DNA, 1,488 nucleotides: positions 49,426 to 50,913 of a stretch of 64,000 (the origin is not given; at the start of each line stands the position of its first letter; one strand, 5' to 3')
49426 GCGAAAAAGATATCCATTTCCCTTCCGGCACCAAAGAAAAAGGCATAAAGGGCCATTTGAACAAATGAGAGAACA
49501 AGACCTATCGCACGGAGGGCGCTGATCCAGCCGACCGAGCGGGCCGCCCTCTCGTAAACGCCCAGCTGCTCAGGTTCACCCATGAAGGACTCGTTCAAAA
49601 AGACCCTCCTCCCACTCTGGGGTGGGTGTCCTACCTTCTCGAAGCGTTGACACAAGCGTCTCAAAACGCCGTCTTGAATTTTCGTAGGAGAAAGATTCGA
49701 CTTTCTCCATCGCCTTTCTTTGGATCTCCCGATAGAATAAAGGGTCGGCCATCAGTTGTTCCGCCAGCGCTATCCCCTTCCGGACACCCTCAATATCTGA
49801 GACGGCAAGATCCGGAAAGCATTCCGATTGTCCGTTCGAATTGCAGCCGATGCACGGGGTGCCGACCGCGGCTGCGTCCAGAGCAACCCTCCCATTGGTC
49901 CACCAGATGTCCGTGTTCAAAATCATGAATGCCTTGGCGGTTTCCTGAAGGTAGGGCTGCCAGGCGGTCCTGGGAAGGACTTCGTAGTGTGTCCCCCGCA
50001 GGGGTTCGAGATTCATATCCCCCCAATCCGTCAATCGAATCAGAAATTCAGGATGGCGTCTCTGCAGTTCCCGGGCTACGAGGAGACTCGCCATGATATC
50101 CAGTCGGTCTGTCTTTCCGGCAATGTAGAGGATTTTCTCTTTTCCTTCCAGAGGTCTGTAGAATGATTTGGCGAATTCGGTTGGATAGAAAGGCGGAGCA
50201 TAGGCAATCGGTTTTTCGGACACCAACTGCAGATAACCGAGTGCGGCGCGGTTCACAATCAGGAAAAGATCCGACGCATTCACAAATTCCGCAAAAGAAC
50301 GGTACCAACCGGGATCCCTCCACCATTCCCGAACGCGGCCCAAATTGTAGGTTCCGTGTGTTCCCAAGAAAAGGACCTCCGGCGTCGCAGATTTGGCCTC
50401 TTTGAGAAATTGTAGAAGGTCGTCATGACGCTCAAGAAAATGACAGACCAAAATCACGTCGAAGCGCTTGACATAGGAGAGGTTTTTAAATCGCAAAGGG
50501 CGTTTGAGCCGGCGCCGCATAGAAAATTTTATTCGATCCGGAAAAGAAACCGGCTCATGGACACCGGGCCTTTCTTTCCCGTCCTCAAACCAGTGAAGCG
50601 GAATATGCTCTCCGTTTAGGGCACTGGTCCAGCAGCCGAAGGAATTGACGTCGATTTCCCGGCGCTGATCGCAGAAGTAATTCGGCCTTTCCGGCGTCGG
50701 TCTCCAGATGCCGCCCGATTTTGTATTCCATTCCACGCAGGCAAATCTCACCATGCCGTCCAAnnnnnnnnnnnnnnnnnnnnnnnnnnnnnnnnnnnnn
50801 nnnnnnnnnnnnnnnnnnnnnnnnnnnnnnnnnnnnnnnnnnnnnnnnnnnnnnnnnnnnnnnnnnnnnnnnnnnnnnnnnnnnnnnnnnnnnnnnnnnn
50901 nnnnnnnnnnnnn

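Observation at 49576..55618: Neu/Kdn-like CMP-ulosonate module with atypical redox and isomerase partners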

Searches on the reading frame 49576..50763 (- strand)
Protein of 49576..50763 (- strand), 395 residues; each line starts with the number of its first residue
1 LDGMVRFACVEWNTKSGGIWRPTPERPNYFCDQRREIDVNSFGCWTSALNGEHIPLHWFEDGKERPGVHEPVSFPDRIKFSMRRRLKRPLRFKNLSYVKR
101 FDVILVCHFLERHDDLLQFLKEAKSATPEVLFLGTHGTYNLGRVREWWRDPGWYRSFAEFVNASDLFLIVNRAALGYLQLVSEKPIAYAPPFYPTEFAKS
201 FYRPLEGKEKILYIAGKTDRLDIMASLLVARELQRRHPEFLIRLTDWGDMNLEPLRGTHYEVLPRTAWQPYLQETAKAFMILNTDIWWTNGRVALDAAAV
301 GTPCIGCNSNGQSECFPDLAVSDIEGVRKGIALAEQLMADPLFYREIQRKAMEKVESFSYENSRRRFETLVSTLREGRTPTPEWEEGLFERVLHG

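Call 4: search_protein_families(library=pfam, proteins=[window:49576-50763:-], max_evalue=0.01)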
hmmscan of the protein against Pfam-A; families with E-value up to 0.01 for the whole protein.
window:49576-50763:- (395 aa): 1 family
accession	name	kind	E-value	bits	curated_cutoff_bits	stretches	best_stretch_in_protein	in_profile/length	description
PF13524.12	Glyco_trans_1_2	-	0.0056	17.1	25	0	261-368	30-140/144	Glycosyl transferase-like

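Call 5: search_protein_families(library=ncbifam, proteins=[window:49576-50763:-], max_evalue=0.01)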
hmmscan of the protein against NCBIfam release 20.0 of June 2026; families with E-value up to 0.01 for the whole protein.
window:49576-50763:- (395 aa): 0 families

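Call 62: find_homologous_proteins(query=window:49576-50763:-, max_evalue=0.001)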
Query window:49576-50763:- (395 aa): 57 proteins with E <= 0.001 among 3755 candidates.
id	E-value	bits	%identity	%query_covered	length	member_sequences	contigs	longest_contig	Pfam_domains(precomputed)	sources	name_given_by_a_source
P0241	1.0e-274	929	100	99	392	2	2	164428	-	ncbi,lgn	-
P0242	4.7e-171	587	64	95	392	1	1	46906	-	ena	-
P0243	3.8e-168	578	62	99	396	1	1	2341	-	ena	-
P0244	4.1e-163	561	62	98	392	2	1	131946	-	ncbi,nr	ncbi:MAG: glycosyltransferase [Candidatus Omnitrophica bacterium]|nr:glycosyltransferase [Candidatus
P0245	6.0e-160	551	61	96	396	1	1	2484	-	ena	-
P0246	1.5e-157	543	60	95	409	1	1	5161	-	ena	-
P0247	1.2e-141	490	53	97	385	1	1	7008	-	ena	-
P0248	1.1e-135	471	52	97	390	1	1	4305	-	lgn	-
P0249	2.0e-135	470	53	95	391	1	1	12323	-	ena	-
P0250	6.9e-129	448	50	94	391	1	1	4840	-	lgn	-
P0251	6.3e-123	429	49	93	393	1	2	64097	-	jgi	jgi:hypothetical protein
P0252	5.2e-122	426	49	98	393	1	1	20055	-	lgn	-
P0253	1.6e-119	417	47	95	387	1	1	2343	-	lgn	-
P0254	8.3e-114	399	46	95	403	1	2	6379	-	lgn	-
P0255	1.6e-109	385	44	95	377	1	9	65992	-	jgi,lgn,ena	jgi:hypothetical protein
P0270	4.2e-88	314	42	93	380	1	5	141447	-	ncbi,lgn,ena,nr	ncbi:MAG: glycosyltransferase [Hadesarchaea archaeon]|nr:glycosyltransferase [Hadesarchaea archaeon]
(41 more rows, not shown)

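Call 64: find_encoding_contigs(protein=P0270, flank=8000, max_places=1)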
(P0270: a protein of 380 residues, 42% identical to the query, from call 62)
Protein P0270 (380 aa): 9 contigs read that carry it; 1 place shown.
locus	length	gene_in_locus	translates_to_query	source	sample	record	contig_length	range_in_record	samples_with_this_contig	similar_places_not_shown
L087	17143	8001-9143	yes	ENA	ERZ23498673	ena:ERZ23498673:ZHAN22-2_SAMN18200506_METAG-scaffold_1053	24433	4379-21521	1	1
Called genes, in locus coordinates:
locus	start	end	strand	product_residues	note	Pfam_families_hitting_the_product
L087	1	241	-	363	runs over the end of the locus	PF13439:Glyco_transf_4 (weak), PF20706:GT4-conflict, PF00534:Glycos_transf_1, PF13692:Glyco_trans_1_4, PF13524:Glyco_trans_1_2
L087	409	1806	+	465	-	PF04464:Glyphos_transf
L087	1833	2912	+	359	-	PF13528:Glyco_trans_1_3 (faint)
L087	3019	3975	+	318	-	PF03102:NeuB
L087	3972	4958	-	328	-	PF00389:2-Hacid_dh, PF02826:2-Hacid_dh_C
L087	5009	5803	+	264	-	PF02348:CTP_transf_3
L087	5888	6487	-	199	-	PF13489:Methyltransf_23, PF13847:Methyltransf_31 (weak), PF08241:Methyltransf_11 (weak)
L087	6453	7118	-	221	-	PF13489:Methyltransf_23, PF13847:Methyltransf_31, PF08241:Methyltransf_11 (weak)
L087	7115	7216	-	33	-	-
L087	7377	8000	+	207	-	-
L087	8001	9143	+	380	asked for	-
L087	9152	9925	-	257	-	PF00535:Glycos_transf_2, PF10111:Glyco_tranf_2_2 (faint)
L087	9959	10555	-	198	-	PF01209:Ubie_methyltran (weak), PF03848:TehB (weak), PF00398:RrnaAD (weak), PF13489:Methyltransf_23, PF13847:Methyltransf_31, PF08241:Methyltransf_11, PF08242:Methyltransf_12, PF13649:Methyltransf_25, +1 more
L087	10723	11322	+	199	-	PF13580:SIS_2, PF01380:SIS (faint)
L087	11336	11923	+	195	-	PF00702:Hydrolase, PF13419:HAD_2 (faint), PF13242:Hydrolase_like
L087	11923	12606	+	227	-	PF00923:TAL_FSA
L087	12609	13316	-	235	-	PF00483:NTP_transferase, PF12804:NTP_transf_3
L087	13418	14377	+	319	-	PF01073:3Beta_HSD, PF01370:Epimerase, PF02719:Polysacc_synt_2, PF04321:RmlD_sub_bind, PF05368:NmrA (weak), PF13460:NAD_binding_10, PF16363:GDP_Man_Dehyd, PF07993:NAD_binding_4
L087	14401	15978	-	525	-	PF01943:Polysacc_synt, PF13440:Polysacc_synt_3, PF01554:MatE (weak)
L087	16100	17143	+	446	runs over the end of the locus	PF00534:Glycos_transf_1, PF13692:Glyco_trans_1_4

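Call 65: find_encoding_contigs(protein=P0255, flank=8000, max_places=1)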
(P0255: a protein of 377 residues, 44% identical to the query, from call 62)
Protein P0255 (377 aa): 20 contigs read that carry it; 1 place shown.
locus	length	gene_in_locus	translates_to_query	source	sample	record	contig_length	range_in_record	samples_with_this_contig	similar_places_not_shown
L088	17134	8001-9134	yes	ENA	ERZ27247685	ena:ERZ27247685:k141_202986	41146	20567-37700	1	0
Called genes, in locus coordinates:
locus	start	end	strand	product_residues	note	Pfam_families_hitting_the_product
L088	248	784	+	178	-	-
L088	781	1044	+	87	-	-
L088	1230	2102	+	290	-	PF02086:MethyltransfD12 (weak)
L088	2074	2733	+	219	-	PF02195:ParB_N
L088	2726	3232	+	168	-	-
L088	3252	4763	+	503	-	PF05876:GpA_ATPase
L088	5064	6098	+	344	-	PF01040:UbiA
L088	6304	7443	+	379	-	PF02899:Phage_int_SAM_1 (weak), PF13495:Phage_int_SAM_4 (weak), PF00589:Phage_integrase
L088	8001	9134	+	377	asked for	-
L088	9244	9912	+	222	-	PF02585:PIG-L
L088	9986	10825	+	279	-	PF02737:3HCDH_N, PF00725:3HCDH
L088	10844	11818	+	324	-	PF13527:Acetyltransf_9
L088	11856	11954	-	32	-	-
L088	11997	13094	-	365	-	PF00535:Glycos_transf_2, PF26629:GT2_TM_C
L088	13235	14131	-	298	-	-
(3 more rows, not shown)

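Call 72: predict_structure(alignment_id=A1)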
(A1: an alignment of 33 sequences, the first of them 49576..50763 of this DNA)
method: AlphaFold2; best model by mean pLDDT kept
length: 395 residues; sequences in the alignment: 33
mean_pLDDT: 92.2   pTM: 0.90
mean pLDDT of the five models: 92.2, 91.7, 91.0, 90.0, 88.7
residues with pLDDT >= 90: 301; 70-90: 77; 50-70: 15; < 50: 2
segments of 3 or more residues with pLDDT < 50: none
pLDDT, mean of each block of 10 residues (from residue 1): 82 94 93 87 94 97 90 86 85 97 97 95 98 91 90 96 95 89 90 96 98 94 94 98 94 97 94 98 84 95 94 95 92 98 98 96 95 92 65 57
secondary structure, 60 per line:
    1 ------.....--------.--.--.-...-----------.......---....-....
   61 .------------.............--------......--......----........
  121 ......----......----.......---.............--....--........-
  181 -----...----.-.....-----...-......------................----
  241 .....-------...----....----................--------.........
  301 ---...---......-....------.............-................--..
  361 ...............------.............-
elements in order: E7-11 H42-48 E52-55 H57-61 H74-86 H95-100 E103-108 H113-126 E131-136 H141-147 H151-163 E166-169 H172-179 E186-188 H195-199 E209-214 H221-236 E241-245 E260-263 H268-277 E278-283 H292-300 E304-306 H310-315 H327-339 H341-356 H360-375 H382-394

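Call 76: fold_search(model_id=the predicted structure, library=pdb)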
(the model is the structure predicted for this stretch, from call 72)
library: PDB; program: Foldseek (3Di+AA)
matches with E <= 10: 1206; with E <= 0.001: 206
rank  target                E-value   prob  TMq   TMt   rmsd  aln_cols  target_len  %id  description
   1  6zn1                  7.9e-11  1.00  0.59  0.58   8.3       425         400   13  Trehalose transferase bound to alpha-D-glucopyranosyl-beta-galactopyranose from Thermoproteus uzoniensis (released 2021-01-20)
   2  3fro_A                9.4e-11  1.00  0.55  0.50   6.6       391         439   16  Crystal structure of Pyrococcus abyssi glycogen synthase with open and closed conformations (released 2010-01-12)
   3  3mbo_C                1.0e-10  1.00  0.58  0.61   7.3       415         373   14  Crystal Structure of the Glycosyltransferase BaBshA bound with UDP and L-malate (released 2010-09-29)
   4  3mbo_A                1.3e-10  1.00  0.61  0.64   6.6       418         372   14  Crystal Structure of the Glycosyltransferase BaBshA bound with UDP and L-malate (released 2010-09-29)
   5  6eji_A                2.1e-10  1.00  0.55  0.60   7.1       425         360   13  Structure of a glycosyltransferase (released 2018-02-07)
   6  3l01_A                8.7e-10  1.00  0.57  0.53   9.5       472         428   12  Crystal structure of monomeric glycogen synthase from Pyrococcus abyssi (released 2010-12-29)
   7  6kih_A                9.3e-10  1.00  0.62  0.61   6.8       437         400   14  Sucrose-phosphate synthase (tll1590) from Thermosynechococcus elongatus (released 2020-05-27)
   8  6zj7                  9.3e-10  1.00  0.59  0.59   8.3       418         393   13  Trehalose transferase (TreT) from Thermoproteus uzoniensis soaked with Mg (released 2020-09-30)
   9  7qsg_A                1.0e-09  1.00  0.59  0.61   7.3       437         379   16  Methylmannose polysaccharide mannosyltransferase from M. hassiacum (released 2023-01-25)
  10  6n1x                  1.1e-09  1.00  0.57  0.59   7.9       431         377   11  BshA from Staphylococcus aureus complexed with UDP and N-acetylglucosamine (released 2019-08-21)
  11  8vrf_B                1.5e-09  1.00  0.56  0.50   9.2       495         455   12  Sucrose-phosphate synthase-like protein from Leishmania major (released 2025-08-13)
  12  5d01_A                1.6e-09  1.00  0.58  0.63   7.3       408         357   15  Crystal structure of BshA from B. subtilis complexed with N-acetylglucosaminyl-malate (released 2016-09-07)
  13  5d01_B                2.1e-09  1.00  0.62  0.67   6.7       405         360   14  Crystal structure of BshA from B. subtilis complexed with N-acetylglucosaminyl-malate (released 2016-09-07)
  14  8uag                  2.3e-09  1.00  0.57  0.50   9.2       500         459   12  Sucrose-phosphate synthase-like protein from Leishmania major (released 2024-12-18)
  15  5d00_B                2.6e-09  1.00  0.61  0.66   6.8       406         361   15  Crystal structure of BshA from B. subtilis complexed with N-acetylglucosaminyl-malate and UMP (released 2016-09-07)
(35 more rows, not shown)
